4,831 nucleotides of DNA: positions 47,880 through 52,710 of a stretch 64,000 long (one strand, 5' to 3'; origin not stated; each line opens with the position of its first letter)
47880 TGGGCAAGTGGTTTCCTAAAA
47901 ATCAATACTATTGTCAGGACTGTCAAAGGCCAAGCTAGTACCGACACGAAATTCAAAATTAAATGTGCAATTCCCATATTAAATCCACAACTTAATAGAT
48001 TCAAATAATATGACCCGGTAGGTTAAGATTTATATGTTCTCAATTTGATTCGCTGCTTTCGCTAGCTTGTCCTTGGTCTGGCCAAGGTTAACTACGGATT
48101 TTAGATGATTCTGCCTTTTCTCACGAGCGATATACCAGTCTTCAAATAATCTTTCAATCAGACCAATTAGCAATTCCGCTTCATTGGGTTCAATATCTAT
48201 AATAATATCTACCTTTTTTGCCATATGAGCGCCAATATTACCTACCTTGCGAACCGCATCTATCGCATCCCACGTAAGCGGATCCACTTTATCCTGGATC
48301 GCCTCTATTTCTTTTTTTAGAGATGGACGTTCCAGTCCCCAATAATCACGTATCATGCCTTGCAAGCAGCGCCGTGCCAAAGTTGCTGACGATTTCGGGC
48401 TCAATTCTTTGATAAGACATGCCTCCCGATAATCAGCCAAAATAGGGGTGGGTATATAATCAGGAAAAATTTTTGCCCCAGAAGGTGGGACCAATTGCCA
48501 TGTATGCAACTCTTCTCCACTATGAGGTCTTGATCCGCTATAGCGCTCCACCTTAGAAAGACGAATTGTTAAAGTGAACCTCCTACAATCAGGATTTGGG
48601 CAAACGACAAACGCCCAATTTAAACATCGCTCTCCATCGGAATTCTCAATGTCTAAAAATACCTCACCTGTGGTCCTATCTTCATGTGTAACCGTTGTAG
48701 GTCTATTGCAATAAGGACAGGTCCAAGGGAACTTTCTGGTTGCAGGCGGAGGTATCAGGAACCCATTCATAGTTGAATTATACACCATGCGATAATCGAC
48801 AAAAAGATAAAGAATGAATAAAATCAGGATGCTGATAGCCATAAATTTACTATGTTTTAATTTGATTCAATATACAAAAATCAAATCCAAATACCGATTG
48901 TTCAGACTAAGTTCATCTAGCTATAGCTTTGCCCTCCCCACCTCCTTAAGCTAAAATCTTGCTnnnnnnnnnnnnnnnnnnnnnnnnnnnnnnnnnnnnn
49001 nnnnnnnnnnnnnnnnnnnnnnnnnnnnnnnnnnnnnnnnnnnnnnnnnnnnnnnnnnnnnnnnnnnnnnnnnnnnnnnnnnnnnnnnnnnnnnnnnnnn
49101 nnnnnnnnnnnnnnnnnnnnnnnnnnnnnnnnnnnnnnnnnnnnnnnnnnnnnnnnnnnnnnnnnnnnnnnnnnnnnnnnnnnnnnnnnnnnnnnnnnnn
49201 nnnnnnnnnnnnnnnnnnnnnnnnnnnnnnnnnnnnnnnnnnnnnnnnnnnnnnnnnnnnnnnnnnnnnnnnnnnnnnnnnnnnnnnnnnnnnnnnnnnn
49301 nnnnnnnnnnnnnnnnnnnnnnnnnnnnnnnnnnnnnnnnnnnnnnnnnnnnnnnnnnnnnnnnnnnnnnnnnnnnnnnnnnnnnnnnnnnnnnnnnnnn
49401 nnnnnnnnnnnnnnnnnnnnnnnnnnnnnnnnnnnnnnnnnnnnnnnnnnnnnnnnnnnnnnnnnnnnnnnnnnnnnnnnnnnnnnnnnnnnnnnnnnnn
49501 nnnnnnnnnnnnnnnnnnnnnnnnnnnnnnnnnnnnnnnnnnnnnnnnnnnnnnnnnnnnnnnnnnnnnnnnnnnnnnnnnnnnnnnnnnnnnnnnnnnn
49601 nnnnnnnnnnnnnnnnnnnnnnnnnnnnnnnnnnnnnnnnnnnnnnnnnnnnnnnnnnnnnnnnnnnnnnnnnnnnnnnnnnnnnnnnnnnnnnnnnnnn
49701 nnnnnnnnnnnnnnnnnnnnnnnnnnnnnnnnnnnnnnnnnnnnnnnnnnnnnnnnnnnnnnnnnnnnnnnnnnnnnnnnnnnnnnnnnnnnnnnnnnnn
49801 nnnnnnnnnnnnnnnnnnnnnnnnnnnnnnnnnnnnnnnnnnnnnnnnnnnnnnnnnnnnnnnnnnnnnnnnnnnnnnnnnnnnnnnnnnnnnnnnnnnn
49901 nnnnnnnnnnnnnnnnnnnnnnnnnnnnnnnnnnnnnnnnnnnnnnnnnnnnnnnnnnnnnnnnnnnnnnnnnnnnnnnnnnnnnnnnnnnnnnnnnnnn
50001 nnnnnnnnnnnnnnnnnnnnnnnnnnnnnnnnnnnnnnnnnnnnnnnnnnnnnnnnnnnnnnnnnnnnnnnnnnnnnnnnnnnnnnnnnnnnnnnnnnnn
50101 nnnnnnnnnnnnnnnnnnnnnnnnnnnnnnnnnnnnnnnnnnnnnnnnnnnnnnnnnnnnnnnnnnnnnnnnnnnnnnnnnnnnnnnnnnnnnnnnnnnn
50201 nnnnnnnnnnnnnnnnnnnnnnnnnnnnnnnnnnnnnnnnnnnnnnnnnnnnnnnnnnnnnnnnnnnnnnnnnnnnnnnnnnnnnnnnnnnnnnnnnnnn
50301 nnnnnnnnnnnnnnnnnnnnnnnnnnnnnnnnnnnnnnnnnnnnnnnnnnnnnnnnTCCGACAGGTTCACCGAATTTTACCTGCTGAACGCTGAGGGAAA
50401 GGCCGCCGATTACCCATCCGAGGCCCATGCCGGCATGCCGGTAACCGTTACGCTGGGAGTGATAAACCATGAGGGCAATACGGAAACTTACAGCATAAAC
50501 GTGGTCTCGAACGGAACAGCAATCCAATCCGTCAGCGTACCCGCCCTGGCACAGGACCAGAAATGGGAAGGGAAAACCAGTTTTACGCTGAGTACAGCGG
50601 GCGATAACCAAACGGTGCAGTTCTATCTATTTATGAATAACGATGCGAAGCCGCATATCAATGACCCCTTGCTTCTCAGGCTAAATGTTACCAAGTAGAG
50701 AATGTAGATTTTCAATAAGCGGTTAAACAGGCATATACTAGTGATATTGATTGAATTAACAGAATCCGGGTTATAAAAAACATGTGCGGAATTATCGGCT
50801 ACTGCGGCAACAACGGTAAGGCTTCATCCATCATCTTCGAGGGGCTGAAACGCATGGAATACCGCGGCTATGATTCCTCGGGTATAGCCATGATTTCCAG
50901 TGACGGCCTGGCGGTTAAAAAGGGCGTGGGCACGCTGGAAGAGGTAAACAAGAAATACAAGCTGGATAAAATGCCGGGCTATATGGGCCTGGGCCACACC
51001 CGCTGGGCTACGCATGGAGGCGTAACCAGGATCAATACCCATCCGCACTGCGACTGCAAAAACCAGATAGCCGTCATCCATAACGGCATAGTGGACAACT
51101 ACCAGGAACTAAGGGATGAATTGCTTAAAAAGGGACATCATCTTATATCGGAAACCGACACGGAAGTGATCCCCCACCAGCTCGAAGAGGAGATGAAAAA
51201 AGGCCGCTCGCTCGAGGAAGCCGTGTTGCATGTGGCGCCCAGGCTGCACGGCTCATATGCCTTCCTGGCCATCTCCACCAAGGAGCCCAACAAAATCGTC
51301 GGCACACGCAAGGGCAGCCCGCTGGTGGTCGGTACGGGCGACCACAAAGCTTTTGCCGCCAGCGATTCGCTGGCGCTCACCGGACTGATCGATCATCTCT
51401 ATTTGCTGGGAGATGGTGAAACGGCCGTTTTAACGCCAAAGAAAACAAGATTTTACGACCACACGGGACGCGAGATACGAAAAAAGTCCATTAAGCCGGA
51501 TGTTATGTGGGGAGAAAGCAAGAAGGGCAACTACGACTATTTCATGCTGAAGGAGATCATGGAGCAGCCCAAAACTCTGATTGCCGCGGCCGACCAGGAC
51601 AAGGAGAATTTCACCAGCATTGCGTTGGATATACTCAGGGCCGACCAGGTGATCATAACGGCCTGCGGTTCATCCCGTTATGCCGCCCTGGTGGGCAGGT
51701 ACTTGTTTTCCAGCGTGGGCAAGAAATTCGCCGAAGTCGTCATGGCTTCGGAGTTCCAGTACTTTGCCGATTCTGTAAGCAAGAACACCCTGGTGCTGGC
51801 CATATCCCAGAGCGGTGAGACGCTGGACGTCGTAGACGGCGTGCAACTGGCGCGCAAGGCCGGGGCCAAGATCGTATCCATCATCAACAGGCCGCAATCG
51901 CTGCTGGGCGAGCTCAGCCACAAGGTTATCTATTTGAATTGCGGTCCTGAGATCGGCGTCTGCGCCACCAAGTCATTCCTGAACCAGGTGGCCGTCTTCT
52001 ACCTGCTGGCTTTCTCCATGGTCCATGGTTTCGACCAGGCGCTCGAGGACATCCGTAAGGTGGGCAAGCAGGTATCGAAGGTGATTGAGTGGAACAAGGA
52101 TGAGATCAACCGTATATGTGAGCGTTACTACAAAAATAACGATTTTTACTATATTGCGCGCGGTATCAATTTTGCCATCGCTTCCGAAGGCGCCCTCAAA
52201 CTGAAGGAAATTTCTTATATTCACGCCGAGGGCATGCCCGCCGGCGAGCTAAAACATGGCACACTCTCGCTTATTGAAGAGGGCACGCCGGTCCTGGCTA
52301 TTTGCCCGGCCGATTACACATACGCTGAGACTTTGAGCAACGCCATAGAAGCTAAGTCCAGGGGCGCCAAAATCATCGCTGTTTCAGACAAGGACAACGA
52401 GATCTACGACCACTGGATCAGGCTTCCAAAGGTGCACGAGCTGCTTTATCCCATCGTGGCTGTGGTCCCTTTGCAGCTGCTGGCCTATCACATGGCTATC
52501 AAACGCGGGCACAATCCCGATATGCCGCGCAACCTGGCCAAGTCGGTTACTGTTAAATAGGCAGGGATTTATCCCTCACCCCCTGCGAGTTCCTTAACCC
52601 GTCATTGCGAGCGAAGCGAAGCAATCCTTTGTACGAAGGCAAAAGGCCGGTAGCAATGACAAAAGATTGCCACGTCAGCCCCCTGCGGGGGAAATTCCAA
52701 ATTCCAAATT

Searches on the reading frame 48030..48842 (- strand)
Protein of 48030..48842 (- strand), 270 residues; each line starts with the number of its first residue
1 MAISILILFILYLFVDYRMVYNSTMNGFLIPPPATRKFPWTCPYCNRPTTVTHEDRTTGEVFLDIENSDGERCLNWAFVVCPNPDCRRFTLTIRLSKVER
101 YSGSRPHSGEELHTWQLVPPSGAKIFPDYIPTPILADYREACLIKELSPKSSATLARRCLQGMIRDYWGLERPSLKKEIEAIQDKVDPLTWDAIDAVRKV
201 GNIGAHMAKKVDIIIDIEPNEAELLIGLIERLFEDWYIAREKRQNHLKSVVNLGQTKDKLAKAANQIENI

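Call 40: search_protein_families(library=pfam, proteins=[window:48030-48842:-], max_evalue=0.01)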
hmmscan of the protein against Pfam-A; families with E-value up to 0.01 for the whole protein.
window:48030-48842:- (270 aa): 1 family
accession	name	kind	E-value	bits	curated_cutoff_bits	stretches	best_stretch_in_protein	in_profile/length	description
PF13643.11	DUF4145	-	5.9e-11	42.7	23.1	1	140-227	2-85/88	Domain of unknown function (DUF4145)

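Call 72: search_protein_families(library=padloc, proteins=[window:48030-48842:-], max_evalue=0.01)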
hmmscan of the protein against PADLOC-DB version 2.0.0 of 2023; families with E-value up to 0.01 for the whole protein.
window:48030-48842:- (270 aa): 1 family
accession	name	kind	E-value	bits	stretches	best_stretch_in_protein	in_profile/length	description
PDLC04109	PD-T7-4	-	4.1e-10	37.5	1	33-245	7-189/211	-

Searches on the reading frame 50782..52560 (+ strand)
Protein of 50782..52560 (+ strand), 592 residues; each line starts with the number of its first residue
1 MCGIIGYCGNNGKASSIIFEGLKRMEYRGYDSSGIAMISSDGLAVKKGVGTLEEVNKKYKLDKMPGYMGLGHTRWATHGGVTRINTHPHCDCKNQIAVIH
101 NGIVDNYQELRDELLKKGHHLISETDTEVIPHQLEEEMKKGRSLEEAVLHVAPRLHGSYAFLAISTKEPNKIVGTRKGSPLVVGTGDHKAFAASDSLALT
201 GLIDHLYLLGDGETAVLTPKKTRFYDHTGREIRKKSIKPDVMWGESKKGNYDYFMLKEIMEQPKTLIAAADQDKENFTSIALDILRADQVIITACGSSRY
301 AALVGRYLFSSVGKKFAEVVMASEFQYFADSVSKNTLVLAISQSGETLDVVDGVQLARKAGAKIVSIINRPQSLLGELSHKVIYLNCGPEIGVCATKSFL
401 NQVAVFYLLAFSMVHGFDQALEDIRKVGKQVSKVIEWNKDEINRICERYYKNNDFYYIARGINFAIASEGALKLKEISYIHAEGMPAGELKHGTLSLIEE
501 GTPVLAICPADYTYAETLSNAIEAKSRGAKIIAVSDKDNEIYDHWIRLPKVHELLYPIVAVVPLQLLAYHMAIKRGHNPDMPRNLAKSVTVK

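Call 27: find_encoding_contigs(protein=window:50782-52560:+, flank=10000, max_places=1)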
Protein window:50782-52560:+ (592 aa): 6 contigs read that carry it; 1 place shown.
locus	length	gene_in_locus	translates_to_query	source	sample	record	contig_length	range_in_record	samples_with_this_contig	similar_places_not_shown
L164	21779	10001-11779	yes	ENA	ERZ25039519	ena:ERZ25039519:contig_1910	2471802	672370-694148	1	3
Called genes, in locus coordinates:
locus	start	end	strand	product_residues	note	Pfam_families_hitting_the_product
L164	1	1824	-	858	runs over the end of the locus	PF00498:FHA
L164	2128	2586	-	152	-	-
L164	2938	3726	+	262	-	PF00378:ECH_1, PF16113:ECH_2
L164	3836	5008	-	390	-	PF02737:3HCDH_N, PF00725:3HCDH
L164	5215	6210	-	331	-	-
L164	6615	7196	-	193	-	-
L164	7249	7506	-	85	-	-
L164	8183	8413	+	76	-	PF11146:DUF2905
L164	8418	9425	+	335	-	PF02547:Queuosine_synth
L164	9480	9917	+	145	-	PF07760:DUF1616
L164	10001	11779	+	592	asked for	PF13522:GATase_6, PF13537:GATase_7, PF01380:SIS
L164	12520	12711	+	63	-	-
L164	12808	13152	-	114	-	-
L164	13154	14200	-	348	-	PF00665:rve, PF13610:DDE_Tnp_IS240, PF13683:rve_3 (weak)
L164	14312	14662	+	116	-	PF24348:DUF7508 (weak)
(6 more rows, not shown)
